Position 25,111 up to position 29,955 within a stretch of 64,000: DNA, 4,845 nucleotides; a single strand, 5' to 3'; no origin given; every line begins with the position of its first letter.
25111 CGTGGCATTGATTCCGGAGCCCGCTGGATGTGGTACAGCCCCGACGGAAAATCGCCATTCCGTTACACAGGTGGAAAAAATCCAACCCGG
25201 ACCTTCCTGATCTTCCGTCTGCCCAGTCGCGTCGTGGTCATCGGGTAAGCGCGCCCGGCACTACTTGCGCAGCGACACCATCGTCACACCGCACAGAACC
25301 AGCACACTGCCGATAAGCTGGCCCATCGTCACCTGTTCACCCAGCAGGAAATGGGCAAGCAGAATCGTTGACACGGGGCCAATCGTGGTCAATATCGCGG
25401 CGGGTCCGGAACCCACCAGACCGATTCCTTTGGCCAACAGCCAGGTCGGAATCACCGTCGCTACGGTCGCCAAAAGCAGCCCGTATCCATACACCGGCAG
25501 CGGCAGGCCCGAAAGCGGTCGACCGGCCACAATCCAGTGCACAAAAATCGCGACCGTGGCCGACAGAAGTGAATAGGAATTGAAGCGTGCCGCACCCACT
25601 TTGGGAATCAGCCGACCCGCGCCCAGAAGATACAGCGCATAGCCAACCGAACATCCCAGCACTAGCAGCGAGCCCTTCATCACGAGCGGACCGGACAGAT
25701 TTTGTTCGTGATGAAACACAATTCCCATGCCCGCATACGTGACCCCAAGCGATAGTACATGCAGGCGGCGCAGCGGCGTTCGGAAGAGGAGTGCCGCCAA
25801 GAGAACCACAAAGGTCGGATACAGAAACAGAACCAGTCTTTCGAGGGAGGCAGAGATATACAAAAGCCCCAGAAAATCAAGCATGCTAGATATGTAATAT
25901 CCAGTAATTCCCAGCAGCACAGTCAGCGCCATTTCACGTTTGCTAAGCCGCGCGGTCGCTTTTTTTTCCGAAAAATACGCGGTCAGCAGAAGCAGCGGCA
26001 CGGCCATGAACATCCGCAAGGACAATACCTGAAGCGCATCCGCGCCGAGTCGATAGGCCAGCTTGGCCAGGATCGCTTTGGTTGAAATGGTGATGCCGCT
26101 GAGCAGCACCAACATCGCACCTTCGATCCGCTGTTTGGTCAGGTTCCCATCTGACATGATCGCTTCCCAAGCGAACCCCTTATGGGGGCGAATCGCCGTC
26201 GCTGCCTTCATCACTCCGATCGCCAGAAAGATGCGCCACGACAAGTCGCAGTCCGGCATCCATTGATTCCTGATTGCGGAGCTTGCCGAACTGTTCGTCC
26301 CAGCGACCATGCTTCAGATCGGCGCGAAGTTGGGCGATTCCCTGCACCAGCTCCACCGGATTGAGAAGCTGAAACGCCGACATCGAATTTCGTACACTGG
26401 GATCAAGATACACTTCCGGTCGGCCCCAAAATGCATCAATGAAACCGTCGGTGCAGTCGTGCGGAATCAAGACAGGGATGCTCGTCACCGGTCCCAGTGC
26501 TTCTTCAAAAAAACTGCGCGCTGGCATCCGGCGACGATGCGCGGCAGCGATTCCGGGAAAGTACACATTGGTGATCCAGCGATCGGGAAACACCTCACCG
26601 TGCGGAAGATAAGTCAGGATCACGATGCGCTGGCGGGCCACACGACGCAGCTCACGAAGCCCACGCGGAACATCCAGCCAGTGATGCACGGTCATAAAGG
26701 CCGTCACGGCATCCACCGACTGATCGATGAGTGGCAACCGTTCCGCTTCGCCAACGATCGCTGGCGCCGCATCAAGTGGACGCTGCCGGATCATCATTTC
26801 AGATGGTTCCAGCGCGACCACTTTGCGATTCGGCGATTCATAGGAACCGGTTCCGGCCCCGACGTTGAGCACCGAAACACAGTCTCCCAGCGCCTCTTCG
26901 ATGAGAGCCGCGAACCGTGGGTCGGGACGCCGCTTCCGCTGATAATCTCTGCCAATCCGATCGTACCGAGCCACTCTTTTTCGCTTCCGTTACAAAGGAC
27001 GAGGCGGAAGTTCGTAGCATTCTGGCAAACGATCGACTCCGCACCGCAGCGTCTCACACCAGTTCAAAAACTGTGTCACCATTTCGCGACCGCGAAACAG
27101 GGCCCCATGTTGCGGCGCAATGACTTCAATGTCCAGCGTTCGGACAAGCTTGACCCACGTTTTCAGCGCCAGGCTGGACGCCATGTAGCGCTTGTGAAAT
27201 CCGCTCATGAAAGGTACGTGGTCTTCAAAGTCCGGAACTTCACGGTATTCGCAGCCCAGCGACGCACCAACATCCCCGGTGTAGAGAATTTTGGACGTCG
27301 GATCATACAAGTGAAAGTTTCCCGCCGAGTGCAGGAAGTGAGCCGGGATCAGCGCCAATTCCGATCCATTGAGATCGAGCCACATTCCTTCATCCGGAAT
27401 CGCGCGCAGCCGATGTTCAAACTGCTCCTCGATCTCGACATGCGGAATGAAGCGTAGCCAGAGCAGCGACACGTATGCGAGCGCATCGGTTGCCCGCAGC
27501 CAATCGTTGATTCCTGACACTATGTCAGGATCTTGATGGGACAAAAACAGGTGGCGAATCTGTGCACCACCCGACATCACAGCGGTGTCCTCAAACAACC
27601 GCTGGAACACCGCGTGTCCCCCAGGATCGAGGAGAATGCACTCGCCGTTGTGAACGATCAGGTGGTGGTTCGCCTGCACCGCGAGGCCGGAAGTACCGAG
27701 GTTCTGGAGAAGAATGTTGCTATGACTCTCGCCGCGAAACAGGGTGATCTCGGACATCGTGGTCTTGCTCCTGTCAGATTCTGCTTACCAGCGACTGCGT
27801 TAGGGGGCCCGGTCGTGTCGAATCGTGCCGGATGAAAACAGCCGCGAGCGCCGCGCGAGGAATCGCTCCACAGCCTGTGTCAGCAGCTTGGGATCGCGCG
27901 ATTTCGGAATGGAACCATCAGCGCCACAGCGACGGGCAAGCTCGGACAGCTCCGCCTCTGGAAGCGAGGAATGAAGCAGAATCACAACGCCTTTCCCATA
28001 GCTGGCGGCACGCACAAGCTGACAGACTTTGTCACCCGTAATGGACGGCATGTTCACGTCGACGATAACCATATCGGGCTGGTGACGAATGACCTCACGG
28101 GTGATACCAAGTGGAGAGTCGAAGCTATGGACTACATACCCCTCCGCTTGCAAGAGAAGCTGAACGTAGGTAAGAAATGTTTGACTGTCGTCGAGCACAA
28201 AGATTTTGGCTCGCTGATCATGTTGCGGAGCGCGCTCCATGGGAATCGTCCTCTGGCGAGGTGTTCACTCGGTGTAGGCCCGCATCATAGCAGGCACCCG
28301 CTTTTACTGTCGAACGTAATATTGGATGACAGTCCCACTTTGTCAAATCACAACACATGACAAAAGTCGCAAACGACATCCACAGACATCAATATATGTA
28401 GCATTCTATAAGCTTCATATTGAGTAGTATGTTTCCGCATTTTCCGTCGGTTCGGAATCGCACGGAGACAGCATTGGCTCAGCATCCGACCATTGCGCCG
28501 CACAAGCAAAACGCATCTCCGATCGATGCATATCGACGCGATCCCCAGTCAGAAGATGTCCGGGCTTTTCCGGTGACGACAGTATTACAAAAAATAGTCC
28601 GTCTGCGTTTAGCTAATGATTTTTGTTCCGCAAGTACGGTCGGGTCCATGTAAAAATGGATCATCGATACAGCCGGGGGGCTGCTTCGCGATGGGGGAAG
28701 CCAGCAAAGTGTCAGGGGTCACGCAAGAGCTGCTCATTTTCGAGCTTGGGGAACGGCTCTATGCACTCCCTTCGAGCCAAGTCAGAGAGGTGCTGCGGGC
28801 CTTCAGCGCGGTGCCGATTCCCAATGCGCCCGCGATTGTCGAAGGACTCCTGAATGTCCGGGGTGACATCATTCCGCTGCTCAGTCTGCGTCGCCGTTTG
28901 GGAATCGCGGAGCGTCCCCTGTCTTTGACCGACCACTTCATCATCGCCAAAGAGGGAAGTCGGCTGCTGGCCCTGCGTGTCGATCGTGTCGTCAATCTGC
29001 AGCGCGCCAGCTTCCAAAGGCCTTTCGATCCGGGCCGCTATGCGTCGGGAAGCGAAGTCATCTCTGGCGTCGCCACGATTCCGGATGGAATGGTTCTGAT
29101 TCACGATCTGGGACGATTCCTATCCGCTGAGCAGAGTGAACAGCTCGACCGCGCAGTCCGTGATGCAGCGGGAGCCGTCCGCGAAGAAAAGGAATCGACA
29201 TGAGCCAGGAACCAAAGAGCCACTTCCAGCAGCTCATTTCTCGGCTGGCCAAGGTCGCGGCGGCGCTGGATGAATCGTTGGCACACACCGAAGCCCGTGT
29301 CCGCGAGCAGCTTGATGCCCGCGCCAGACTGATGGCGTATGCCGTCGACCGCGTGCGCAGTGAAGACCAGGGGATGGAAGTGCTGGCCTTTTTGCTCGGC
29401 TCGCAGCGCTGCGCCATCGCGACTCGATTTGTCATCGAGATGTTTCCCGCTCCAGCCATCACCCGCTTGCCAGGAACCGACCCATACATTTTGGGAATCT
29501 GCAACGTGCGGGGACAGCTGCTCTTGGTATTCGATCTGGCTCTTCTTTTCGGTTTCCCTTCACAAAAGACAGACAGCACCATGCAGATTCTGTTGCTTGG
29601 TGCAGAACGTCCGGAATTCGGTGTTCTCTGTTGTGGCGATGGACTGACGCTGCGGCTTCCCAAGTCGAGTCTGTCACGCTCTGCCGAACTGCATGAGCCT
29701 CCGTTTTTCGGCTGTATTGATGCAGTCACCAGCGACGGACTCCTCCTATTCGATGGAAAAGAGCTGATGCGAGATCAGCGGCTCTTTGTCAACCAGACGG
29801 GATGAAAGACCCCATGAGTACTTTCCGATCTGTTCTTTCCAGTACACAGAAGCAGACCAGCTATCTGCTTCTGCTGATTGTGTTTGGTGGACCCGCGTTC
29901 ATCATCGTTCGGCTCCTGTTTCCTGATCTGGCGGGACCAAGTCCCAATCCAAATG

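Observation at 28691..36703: Chemosensory operon with an embedded orphan UrtA/AmiC-family binding lipoprotein and no adaptation enzymes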

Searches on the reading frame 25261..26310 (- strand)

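Call 8: search_protein_families(library=pfam, proteins=[window:25261-26310:-])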
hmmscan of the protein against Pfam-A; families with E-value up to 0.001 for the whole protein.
window:25261-26310:- (349 aa): 1 family
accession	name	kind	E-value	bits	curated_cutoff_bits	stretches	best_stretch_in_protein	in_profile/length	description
PF00892.27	EamA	-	5.8e-29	101.5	28.2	2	212-346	2-134/135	EamA-like transporter family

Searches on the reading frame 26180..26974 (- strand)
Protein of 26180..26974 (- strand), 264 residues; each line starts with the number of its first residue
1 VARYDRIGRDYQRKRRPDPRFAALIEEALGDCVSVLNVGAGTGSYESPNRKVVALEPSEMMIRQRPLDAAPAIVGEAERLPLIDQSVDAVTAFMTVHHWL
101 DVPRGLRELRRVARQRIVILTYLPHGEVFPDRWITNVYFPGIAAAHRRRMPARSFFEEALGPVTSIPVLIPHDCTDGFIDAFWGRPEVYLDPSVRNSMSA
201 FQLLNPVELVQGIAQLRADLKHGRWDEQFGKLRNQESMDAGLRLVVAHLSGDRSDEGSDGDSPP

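Call 51: search_protein_families(library=pfam, proteins=[window:26180-26974:-], max_evalue=0.00001)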
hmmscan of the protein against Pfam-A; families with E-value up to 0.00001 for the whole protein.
window:26180-26974:- (264 aa): 2 families
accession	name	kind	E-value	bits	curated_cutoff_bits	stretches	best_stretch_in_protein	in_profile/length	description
PF08241.18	Methyltransf_11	-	9.3e-13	49.1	21.2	1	36-115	1-89/95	Methyltransferase domain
PF13649.12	Methyltransf_25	-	4.6e-08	34.1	27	1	35-114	1-94/97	Methyltransferase domain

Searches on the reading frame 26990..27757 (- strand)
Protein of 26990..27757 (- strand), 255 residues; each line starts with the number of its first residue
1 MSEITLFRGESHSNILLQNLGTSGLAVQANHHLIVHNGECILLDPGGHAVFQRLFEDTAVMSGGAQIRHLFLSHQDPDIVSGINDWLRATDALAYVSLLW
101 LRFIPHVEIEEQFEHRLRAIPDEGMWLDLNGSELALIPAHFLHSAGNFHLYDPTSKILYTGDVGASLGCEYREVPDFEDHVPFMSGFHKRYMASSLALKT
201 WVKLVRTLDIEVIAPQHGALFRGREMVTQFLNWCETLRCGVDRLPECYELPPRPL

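Call 8: search_protein_families(library=pfam, proteins=[window:26990-27757:-])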
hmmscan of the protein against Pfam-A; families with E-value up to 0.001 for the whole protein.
window:26990-27757:- (255 aa): 2 families
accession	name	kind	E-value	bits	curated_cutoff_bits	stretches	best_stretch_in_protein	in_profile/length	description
PF19583.5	ODP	-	4.6e-65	219.6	27.2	1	27-218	1-194/194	ODP family beta lactamase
PF00753.33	Lactamase_B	-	8.1e-24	85.1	22.7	1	27-217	4-196/196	Metallo-beta-lactamase superfamily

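Call 28: search_protein_families(library=ncbifam, proteins=[window:26990-27757:-], max_evalue=0.00001)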
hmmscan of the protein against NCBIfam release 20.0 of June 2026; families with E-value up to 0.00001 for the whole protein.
window:26990-27757:- (255 aa): 0 families

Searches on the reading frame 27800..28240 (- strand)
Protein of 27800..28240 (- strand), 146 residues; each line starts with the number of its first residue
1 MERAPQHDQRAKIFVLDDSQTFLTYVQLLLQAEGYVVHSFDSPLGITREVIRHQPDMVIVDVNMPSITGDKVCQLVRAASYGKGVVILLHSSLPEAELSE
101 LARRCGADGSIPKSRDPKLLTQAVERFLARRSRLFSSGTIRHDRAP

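Call 8: search_protein_families(library=pfam, proteins=[window:27800-28240:-])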
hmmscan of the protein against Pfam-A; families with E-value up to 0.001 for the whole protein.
window:27800-28240:- (146 aa): 1 family
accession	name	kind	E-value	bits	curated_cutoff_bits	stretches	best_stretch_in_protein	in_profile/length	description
PF00072.30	Response_reg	-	7.3e-17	62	30.2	1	13-125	1-111/111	Response regulator receiver domain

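Call 28: search_protein_families(library=ncbifam, proteins=[window:27800-28240:-], max_evalue=0.00001)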
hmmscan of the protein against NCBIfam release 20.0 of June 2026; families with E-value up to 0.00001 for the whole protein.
window:27800-28240:- (146 aa): 35 families (the best 25 are shown)
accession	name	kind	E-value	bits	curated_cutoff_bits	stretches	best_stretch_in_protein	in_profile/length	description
NF008296.0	PRK11083.1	equivalog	1.1e-10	41.3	273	1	9-133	2-123/228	two-component system response regulator CreB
NF040689.1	MtrAB_MtrA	equivalog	1.6e-10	40.7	300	1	13-128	1-113/219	MtrAB system response regulator MtrA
NF045944.1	ResRegRpaBCyano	equivalog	1.5e-09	37.6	330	1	15-133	2-117/229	response regulator transcription factor RpaB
NF007005.1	PRK09468.1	equivalog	2.4e-09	37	331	1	9-133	2-124/237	osmolarity response regulator transcription factor OmpR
NF047793.1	ResRegPgtA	equivalog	2.7e-09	36.3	650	1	8-135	3-128/414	two-component system response regulator PgtA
NF006900.1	PRK09390.1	equivalog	4e-09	36.3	255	1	10-133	4-125/203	response regulator FixJ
NF033117.2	vanR_ACDEGLN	exception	8.4e-09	35.3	350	1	13-130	1-115/226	VanR-ABDEGLN family response regulator transcription factor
NF007935.0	PRK10651.1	equivalog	2.4e-08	33.4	250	1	7-127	3-123/216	two-component system response regulator NarL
NF045717.1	DVU0259_DivK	exception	7.6e-08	32.5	160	1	11-98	3-90/117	DVU0259 family response regulator domain-containing protein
NF001965.0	PRK00742.1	subfamily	7.7e-08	31.9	293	1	10-131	3-126/357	chemotaxis-specific protein-glutamate methyltransferase CheB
NF011695.0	PRK15115.1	equivalog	1.1e-07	31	763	1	9-130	5-124/445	two-component system response regulator GlrR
NF041733.1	resp_reg_CseB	equivalog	1.5e-07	31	350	1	12-133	2-119/228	two-component system response regulator CseB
NF045991.1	RespRegCtrARhodob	equivalog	2.8e-07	30.5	350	1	12-143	2-130/224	response regulator transcription factor CtrA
NF040534.1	resp_reg_YycF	equivalog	3.2e-07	29.8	340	1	12-114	2-101/231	response regulator YycF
TIGR02154.1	PhoB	equivalog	3.6e-07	29.7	296.2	1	11-134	3-126/226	phosphate regulon transcriptional regulator PhoB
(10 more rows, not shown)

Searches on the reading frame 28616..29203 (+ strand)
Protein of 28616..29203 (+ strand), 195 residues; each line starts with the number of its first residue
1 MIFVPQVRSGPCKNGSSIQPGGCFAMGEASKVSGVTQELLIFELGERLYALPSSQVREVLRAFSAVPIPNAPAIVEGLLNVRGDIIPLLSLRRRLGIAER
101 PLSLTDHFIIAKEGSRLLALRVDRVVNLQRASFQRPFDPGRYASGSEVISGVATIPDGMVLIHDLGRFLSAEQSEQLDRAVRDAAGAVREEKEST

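Call 4: search_protein_families(library=pfam, proteins=[window:28616-29203:+])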
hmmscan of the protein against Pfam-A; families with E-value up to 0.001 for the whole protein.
window:28616-29203:+ (195 aa): 1 family
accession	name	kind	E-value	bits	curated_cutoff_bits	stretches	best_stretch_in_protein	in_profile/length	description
PF01584.24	CheW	-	2.6e-27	95.6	23.5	1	38-172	1-137/138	CheW-like domain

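Call 28: search_protein_families(library=ncbifam, proteins=[window:28691-29203:+], max_evalue=0.00001)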
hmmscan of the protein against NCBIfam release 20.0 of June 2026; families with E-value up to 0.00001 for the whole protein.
window:28691-29203:+ (170 aa): 2 families
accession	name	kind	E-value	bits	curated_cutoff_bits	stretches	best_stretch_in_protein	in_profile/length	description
NF007903.0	PRK10612.1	equivalog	2.4e-12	46.9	260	1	9-158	14-165/167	chemotaxis protein CheW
NF041336.1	CheA_Halo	equivalog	1e-06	27.7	950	1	12-136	542-658/666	chemotaxis protein CheA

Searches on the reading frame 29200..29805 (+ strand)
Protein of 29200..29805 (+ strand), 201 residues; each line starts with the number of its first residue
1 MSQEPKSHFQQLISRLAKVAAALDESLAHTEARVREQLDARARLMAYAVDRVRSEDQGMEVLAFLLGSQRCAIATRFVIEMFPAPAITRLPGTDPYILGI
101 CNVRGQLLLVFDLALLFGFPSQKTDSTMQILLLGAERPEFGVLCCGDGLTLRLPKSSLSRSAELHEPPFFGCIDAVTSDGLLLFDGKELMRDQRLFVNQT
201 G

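Call 4: search_protein_families(library=pfam, proteins=[window:29200-29805:+])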
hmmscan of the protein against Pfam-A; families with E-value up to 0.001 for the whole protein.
window:29200-29805:+ (201 aa): 1 family
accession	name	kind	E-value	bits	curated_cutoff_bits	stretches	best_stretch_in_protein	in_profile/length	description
PF01584.24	CheW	-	1e-16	61.3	23.5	1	60-161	1-102/138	CheW-like domain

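Call 28: search_protein_families(library=ncbifam, proteins=[window:29200-29805:+], max_evalue=0.00001)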
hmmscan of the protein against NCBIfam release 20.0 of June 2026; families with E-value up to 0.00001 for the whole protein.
window:29200-29805:+ (201 aa): 1 family
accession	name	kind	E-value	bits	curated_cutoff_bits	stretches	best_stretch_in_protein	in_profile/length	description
NF007903.0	PRK10612.1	equivalog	5.7e-06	26.2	260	1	48-134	6-92/167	chemotaxis protein CheW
